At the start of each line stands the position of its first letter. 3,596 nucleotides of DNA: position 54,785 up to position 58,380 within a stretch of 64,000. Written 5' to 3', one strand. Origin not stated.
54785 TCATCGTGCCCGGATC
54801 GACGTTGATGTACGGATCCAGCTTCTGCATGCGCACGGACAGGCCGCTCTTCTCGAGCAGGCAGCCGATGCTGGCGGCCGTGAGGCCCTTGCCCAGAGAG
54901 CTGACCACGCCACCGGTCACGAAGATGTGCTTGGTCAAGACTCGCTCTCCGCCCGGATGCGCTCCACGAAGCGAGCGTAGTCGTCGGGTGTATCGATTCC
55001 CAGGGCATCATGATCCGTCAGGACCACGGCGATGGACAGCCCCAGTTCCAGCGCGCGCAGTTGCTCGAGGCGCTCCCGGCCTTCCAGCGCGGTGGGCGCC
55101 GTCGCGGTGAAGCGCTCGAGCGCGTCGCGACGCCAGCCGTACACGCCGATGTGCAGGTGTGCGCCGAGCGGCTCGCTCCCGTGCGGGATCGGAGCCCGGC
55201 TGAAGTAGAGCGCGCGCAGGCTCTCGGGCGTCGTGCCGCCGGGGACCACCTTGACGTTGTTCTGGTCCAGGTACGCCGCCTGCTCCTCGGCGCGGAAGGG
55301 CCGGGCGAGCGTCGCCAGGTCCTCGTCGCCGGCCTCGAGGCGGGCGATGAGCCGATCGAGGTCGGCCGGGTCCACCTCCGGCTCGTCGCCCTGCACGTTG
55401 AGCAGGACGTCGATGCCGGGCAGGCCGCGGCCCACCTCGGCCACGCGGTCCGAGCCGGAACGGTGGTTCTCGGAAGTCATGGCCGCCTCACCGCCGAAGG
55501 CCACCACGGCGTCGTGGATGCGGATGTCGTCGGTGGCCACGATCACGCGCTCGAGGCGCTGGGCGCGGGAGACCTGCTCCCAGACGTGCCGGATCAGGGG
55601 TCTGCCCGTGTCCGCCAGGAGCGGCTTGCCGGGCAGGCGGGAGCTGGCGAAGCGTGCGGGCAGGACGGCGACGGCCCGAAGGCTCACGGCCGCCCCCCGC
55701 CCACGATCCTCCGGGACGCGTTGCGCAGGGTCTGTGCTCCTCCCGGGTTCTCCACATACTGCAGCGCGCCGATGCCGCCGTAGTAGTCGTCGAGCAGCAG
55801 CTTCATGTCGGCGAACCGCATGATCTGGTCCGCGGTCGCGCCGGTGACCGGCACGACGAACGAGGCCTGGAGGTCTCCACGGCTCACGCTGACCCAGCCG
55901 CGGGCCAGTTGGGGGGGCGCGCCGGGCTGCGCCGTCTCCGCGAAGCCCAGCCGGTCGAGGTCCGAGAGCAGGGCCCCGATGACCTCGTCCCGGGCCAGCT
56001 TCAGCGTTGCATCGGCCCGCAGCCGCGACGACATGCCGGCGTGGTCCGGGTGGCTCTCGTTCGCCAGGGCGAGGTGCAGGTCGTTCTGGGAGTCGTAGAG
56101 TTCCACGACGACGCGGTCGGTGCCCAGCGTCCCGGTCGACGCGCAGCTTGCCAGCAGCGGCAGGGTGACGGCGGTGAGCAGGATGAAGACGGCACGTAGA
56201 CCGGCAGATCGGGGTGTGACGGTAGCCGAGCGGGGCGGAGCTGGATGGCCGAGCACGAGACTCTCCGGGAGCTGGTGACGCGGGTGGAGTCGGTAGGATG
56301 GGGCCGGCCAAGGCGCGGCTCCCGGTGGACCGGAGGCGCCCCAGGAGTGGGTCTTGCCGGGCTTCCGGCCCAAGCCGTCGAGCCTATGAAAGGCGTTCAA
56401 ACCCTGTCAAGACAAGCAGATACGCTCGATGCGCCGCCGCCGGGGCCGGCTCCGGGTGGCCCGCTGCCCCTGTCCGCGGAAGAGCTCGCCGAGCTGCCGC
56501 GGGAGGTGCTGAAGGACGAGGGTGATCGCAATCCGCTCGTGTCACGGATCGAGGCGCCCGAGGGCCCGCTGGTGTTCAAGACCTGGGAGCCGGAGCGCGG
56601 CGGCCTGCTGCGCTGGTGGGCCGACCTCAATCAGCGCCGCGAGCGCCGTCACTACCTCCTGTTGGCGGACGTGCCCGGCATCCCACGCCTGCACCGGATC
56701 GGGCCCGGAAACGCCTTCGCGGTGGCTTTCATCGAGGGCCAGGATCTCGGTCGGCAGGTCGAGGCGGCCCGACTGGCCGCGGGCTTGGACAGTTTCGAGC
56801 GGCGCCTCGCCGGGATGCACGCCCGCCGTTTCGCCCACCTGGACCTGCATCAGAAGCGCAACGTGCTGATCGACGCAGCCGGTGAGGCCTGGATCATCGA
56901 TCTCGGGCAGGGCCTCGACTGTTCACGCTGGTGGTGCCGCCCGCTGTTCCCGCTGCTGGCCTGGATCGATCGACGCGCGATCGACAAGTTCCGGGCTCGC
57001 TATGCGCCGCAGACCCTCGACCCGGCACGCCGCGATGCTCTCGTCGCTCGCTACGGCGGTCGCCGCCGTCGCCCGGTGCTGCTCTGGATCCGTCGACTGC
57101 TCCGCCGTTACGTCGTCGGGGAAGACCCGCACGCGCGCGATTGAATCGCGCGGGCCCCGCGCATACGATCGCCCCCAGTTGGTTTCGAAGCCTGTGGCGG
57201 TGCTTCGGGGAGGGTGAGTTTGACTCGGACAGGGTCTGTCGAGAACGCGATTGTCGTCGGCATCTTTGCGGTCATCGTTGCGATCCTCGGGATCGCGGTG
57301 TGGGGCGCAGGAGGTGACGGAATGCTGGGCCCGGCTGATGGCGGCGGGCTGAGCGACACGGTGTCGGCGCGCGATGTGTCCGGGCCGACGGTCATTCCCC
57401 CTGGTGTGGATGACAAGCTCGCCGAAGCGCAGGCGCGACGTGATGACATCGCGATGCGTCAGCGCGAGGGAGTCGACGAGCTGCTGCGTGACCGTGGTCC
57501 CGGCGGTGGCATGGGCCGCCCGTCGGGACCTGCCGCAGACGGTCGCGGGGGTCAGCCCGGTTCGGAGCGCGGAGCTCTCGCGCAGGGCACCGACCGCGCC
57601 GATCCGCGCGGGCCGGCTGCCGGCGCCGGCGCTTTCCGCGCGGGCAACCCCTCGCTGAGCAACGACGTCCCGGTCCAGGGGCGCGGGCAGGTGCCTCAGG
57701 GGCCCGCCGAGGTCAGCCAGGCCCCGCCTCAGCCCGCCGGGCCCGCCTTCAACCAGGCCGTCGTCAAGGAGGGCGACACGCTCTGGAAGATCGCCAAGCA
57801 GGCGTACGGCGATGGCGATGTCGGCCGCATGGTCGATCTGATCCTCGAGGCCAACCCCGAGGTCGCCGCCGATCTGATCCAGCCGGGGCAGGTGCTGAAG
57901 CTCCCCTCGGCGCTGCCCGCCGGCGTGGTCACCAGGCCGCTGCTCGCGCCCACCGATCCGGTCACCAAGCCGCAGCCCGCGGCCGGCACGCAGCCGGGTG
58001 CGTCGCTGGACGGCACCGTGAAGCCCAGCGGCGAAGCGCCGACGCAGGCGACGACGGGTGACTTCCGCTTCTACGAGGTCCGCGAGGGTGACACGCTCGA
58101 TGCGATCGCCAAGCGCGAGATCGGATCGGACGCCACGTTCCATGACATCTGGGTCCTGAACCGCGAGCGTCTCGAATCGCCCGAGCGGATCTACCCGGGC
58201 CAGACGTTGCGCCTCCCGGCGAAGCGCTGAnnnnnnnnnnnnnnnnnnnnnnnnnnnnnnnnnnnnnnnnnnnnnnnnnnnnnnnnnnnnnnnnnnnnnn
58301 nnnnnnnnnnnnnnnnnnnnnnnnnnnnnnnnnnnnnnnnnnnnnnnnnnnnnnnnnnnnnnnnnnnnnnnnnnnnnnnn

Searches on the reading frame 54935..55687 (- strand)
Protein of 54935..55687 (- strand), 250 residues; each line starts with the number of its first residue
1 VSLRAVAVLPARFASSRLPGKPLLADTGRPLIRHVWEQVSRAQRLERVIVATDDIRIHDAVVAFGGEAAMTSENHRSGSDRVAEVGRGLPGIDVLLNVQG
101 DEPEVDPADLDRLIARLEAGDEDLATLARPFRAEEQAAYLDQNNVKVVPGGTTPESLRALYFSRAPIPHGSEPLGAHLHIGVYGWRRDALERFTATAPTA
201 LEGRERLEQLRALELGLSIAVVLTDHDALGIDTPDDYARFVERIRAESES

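Call 42: search_protein_families(library=pfam, proteins=[window:54935-55687:-], max_evalue=0.0001)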
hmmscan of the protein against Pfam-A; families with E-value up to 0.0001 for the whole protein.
window:54935-55687:- (250 aa): 2 families
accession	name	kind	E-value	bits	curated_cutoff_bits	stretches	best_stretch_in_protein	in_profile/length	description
PF02348.25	CTP_transf_3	-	9.7e-44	150.2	22.6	1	7-218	2-216/217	Cytidylyltransferase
PF12804.13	NTP_transf_3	-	2.4e-07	31.5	27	1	20-134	15-128/160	MobA-like NTP transferase domain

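Call 89: search_protein_families(library=ncbifam, proteins=[window:54935-55687:-], max_evalue=0.00001)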
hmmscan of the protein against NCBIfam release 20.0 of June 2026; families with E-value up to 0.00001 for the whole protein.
window:54935-55687:- (250 aa): 6 families
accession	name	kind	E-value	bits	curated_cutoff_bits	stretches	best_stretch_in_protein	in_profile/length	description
NF003952.0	PRK05450.1-5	subfamily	2.1e-71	240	193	1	5-246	3-247/250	3-deoxy-manno-octulosonate cytidylyltransferase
NF009905.0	PRK13368.1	subfamily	8.8e-69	231.5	255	1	5-244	3-238/243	3-deoxy-manno-octulosonate cytidylyltransferase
NF003948.0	PRK05450.1-1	equivalog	1.9e-68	230.4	281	1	4-243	5-242/248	3-deoxy-manno-octulosonate cytidylyltransferase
NF003950.0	PRK05450.1-3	subfamily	6.6e-66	222.2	234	1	5-247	3-245/248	3-deoxy-manno-octulosonate cytidylyltransferase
TIGR00466.1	kdsB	equivalog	1.8e-48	165.1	155.2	1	6-236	4-239/241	3-deoxy-manno-octulosonate cytidylyltransferase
TIGR03584.1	PseF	equivalog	5.4e-08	32.7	205.7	1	6-70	1-65/222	pseudaminic acid cytidylyltransferase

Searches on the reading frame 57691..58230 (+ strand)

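Call 42: search_protein_families(library=pfam, proteins=[window:57691-58230:+], max_evalue=0.0001)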
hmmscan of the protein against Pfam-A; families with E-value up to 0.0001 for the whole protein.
window:57691-58230:+ (179 aa): 2 families
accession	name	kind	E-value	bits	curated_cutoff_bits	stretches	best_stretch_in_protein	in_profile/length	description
PF01476.26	LysM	-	1.1e-21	76.9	20.9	2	24-72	2-43/43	LysM domain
PF05489.18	Phage_tail_X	-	4.7e-05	23.4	22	0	27-72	7-52/60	Phage Tail Protein X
